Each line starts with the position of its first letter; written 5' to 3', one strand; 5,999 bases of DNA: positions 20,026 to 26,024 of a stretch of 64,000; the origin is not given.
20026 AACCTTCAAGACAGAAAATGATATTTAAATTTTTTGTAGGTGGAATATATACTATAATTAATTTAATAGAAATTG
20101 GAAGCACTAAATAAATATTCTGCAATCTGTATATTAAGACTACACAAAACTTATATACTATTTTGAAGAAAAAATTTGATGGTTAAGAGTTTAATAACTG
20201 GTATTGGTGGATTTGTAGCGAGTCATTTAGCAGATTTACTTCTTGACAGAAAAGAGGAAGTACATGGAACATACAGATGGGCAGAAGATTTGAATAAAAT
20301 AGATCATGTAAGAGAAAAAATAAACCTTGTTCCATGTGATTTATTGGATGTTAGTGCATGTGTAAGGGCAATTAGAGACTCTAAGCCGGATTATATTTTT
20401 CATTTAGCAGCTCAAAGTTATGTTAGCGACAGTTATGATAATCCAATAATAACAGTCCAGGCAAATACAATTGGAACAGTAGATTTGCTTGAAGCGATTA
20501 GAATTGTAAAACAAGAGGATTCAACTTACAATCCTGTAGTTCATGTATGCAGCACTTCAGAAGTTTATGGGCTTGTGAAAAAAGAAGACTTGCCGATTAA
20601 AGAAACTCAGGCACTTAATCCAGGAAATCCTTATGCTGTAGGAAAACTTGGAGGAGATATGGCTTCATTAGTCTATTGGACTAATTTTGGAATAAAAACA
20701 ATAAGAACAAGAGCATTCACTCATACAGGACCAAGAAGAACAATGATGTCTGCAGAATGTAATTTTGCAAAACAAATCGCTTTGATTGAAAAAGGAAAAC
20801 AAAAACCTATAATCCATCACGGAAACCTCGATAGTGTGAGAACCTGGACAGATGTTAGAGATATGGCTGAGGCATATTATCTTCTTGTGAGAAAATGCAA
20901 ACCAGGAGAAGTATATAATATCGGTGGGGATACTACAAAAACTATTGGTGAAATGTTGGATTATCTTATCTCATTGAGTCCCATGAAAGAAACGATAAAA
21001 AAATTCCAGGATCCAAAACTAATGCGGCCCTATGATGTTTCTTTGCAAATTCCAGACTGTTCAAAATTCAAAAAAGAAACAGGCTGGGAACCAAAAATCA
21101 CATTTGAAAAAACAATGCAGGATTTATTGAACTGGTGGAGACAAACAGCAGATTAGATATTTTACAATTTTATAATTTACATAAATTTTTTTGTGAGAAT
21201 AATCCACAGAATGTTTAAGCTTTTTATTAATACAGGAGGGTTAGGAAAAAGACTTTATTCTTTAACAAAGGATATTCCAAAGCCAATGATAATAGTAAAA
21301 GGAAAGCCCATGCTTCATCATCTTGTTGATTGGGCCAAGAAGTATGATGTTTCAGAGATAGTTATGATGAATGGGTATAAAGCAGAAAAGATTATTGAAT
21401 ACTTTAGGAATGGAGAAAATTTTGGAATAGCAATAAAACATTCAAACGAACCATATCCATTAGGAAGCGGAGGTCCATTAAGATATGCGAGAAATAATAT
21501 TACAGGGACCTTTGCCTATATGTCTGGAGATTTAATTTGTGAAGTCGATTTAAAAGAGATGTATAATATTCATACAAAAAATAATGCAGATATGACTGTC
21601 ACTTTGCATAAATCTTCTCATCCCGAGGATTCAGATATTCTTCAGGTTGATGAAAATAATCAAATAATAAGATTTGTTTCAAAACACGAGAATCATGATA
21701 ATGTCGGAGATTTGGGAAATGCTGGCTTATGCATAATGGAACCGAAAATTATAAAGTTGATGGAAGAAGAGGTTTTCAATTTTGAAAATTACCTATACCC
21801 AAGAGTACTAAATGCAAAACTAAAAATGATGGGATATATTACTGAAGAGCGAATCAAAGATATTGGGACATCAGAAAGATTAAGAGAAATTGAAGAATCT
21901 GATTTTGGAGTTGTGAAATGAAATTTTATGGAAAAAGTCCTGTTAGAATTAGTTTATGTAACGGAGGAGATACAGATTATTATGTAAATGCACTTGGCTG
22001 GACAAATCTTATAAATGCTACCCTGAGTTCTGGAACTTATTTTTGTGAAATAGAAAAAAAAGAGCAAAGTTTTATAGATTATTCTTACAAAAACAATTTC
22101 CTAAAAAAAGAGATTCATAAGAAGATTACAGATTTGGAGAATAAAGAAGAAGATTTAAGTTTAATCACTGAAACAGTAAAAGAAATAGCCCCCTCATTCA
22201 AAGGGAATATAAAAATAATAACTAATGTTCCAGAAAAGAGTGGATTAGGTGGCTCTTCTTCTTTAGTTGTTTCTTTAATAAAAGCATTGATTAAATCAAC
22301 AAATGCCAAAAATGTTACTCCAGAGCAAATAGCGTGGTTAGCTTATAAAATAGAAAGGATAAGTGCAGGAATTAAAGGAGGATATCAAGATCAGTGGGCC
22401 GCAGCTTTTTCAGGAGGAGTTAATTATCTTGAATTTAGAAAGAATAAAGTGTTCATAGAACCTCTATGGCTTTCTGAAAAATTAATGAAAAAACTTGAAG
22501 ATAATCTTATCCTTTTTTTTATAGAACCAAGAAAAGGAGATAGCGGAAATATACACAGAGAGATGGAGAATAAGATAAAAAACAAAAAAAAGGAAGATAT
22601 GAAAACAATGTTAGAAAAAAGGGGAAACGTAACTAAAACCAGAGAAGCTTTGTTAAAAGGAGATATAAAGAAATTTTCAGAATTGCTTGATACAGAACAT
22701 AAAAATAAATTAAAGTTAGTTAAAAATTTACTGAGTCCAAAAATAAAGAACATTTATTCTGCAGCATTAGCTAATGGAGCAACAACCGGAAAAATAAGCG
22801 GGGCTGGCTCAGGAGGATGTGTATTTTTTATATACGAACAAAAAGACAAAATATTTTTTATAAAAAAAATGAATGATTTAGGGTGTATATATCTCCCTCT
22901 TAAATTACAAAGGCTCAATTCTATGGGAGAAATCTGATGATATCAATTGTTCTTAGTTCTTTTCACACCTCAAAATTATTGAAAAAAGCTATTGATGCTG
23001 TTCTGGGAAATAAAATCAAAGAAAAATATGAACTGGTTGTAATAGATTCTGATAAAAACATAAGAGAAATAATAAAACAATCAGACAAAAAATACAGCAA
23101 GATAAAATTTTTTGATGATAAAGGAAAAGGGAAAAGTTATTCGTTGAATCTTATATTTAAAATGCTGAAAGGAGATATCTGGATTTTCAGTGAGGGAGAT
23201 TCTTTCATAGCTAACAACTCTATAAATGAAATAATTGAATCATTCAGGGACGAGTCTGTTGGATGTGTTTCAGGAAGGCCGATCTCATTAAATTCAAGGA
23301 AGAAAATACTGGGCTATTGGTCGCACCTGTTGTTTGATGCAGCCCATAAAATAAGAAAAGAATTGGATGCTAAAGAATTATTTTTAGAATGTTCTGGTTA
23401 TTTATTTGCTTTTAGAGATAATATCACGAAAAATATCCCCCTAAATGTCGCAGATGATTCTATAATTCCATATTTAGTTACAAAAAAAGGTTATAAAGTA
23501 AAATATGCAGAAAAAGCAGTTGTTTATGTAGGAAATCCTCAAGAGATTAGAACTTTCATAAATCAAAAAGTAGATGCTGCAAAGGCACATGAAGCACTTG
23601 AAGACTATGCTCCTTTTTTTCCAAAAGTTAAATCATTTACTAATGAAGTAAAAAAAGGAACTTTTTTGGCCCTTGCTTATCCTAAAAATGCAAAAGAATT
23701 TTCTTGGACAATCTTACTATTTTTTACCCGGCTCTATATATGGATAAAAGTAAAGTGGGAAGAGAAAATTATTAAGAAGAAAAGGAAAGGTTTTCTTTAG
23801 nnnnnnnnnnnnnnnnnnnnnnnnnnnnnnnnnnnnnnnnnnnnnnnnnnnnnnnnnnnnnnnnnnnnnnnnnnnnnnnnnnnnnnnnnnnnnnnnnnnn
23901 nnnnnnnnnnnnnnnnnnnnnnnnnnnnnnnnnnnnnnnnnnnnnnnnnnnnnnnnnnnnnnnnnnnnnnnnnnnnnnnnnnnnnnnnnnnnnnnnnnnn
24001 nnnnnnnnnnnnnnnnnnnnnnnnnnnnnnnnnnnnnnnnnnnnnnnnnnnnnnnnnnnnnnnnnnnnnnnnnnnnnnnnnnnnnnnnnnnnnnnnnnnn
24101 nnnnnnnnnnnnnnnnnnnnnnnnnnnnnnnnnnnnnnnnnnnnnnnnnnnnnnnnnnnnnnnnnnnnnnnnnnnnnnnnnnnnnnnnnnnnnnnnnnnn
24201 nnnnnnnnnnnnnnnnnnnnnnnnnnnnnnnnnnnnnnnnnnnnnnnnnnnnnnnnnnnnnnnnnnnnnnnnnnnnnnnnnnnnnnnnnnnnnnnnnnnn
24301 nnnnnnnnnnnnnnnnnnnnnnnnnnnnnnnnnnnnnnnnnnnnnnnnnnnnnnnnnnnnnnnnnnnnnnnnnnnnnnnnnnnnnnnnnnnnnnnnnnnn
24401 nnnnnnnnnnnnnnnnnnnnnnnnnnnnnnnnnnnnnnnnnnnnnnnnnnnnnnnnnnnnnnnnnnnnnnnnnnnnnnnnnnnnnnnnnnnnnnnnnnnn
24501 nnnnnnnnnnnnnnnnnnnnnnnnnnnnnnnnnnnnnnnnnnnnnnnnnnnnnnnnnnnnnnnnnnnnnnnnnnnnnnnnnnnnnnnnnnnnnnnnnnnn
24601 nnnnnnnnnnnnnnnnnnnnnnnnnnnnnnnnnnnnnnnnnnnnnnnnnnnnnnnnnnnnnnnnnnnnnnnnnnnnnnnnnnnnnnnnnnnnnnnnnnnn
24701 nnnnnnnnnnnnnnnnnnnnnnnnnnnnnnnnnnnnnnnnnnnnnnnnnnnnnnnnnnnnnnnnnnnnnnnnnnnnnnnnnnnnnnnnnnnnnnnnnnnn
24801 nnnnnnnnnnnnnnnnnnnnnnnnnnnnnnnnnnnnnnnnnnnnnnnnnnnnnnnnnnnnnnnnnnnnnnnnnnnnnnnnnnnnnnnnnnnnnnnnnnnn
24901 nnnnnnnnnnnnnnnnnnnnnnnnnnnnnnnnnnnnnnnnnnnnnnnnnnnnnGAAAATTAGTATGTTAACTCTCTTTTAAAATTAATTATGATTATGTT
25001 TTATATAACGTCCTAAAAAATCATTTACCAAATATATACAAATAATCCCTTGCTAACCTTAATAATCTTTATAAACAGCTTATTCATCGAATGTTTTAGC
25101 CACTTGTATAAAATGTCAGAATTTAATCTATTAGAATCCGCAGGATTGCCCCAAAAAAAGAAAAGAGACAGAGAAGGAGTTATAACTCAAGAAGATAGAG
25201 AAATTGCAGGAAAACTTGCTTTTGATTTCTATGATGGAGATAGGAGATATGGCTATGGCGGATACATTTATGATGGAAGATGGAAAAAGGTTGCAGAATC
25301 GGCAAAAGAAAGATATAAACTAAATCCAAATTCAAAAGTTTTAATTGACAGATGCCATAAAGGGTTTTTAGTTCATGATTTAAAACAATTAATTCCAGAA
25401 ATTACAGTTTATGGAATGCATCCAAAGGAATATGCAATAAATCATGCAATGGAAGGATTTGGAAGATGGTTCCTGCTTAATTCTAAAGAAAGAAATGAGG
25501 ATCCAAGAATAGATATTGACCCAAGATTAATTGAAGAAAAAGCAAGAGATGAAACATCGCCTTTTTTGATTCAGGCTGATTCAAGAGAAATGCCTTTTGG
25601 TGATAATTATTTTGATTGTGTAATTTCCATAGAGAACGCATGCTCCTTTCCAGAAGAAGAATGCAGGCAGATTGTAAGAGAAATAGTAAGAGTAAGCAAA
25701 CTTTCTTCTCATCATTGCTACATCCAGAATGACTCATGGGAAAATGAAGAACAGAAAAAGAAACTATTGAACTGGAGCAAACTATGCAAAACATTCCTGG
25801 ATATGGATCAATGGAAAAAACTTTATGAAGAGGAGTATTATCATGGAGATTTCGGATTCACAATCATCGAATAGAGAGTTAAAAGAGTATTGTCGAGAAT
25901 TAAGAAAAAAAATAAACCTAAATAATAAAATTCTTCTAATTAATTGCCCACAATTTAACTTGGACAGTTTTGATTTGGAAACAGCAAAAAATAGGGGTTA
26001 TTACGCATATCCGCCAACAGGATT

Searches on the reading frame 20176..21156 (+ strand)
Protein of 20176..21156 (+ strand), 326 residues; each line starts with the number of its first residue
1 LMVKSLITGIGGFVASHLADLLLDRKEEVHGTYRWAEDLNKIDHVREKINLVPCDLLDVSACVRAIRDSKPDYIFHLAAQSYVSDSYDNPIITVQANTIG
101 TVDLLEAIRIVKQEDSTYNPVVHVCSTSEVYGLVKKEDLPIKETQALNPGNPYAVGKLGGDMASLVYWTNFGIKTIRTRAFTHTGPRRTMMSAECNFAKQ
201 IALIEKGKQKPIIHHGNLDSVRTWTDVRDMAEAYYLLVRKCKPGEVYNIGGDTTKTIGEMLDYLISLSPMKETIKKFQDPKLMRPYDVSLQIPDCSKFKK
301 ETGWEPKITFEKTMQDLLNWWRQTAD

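Call 7: search_protein_families(library=pfam, proteins=[window:20176-21156:+], max_evalue=0.001)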
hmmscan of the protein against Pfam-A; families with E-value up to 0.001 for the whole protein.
window:20176-21156:+ (326 aa): 6 families
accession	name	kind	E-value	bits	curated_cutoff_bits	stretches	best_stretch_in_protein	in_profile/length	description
PF16363.11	GDP_Man_Dehyd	-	1.2e-72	245.7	27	1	6-316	1-331/332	GDP-mannose 4,6 dehydratase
PF01370.27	Epimerase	-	8.1e-49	166.6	20.9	1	6-250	2-240/240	NAD dependent epimerase/dehydratase family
PF04321.23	RmlD_sub_bind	-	2.1e-08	34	27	1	6-252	4-215/287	RmlD substrate binding domain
PF01073.25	3Beta_HSD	-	4.6e-06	26.3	22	1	6-109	1-104/280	3-beta hydroxysteroid dehydrogenase/isomerase family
PF02719.21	Polysacc_synt_2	-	1.4e-05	24.9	20.2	1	33-110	37-117/293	Polysaccharide biosynthesis protein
PF07993.18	NAD_binding_4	-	0.00021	21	20.1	0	44-132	58-142/258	Male sterility protein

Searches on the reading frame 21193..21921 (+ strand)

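Call 7: search_protein_families(library=pfam, proteins=[window:21193-21921:+], max_evalue=0.001)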
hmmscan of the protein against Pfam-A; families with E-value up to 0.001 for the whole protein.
window:21193-21921:+ (242 aa): 1 family
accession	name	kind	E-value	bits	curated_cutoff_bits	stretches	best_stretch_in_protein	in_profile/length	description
PF00483.29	NTP_transferase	-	6.8e-22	78.7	21.2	1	14-234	6-239/245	Nucleotidyl transferase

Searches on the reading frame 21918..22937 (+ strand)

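Call 7: search_protein_families(library=pfam, proteins=[window:21918-22937:+], max_evalue=0.001)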
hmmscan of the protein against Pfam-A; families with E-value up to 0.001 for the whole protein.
window:21918-22937:+ (339 aa): 2 families
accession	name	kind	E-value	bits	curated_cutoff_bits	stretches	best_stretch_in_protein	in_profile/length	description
PF00288.32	GHMP_kinases_N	-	9.5e-16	58.2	22.3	1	83-166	3-87/87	GHMP kinases N terminal domain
PF08544.19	GHMP_kinases_C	-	1.4e-13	51.5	21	1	242-312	2-72/85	GHMP kinases C terminal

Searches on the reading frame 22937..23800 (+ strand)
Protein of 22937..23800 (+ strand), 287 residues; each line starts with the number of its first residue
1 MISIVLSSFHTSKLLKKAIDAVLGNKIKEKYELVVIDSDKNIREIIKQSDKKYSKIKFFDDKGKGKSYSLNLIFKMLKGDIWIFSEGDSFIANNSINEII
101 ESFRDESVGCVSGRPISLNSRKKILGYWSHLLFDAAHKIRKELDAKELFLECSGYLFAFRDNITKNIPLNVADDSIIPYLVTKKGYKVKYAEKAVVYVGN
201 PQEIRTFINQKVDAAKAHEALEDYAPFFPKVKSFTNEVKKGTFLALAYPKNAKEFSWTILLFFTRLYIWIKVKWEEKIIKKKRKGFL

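Call 7: search_protein_families(library=pfam, proteins=[window:22937-23800:+], max_evalue=0.001)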
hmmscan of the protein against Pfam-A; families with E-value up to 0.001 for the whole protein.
window:22937-23800:+ (287 aa): 2 families
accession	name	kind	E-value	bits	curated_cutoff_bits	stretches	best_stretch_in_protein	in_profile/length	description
PF13641.12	Glyco_tranf_2_3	-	3.4e-14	53.8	27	1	2-211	3-224/230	Glycosyltransferase like family 2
PF00535.33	Glycos_transf_2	-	3.3e-13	50.4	23.3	1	3-121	1-121/168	Glycosyl transferase family 2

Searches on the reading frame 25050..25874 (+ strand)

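Call 23: search_protein_families(library=pfam, proteins=[window:25050-25874:+], max_evalue=0.0001)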
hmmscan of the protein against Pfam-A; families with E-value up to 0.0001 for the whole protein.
window:25050-25874:+ (274 aa): 2 families
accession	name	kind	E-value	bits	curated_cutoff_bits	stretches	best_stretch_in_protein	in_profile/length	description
PF08241.18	Methyltransf_11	-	1.6e-08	35.5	21.2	1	154-217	24-88/95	Methyltransferase domain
PF13649.12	Methyltransf_25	-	1.4e-07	32.5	27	1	154-217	27-94/97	Methyltransferase domain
